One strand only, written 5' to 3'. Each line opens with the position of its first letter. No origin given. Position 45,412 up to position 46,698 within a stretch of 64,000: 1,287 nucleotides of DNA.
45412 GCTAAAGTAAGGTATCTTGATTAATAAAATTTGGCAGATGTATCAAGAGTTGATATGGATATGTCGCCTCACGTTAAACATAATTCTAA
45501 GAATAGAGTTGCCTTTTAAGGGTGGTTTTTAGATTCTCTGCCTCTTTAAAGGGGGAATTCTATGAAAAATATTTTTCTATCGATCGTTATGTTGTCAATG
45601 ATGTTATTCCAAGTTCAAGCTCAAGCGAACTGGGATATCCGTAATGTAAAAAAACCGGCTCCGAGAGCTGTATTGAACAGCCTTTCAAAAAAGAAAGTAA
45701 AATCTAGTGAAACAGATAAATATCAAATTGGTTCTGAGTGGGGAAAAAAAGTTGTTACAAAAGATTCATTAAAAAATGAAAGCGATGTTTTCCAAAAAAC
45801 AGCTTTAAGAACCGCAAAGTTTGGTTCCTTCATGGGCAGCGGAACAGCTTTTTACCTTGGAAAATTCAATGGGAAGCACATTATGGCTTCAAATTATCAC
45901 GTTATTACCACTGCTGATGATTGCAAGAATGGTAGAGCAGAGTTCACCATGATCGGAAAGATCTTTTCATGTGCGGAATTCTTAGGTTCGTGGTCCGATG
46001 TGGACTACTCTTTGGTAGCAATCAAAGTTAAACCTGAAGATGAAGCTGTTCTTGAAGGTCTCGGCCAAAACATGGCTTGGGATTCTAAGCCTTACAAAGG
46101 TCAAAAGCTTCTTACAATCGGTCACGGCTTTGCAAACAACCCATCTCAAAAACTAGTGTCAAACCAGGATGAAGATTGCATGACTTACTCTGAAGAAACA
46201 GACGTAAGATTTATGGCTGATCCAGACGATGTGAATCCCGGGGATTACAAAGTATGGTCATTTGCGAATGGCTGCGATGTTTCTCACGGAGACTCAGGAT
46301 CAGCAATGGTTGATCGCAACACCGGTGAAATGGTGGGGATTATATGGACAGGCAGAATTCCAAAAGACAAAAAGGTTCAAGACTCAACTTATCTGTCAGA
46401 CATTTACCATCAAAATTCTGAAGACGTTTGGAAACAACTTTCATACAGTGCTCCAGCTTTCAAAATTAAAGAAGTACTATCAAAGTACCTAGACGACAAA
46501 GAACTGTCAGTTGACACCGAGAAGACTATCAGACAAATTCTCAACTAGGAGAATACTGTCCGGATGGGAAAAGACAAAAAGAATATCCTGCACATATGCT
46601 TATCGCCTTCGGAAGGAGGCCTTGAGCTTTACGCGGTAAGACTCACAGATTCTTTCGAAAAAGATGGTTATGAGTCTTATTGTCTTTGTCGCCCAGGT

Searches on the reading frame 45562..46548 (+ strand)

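Call 49: search_protein_families(library=pfam, proteins=[window:45562-46548:+], max_evalue=0.001)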
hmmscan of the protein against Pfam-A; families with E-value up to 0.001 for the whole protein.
window:45562-46548:+ (328 aa): 1 family
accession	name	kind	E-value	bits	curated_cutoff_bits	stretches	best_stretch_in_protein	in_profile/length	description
PF13365.12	Trypsin_2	-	4.7e-07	31.1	27.6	1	94-260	1-144/144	Trypsin-like peptidase domain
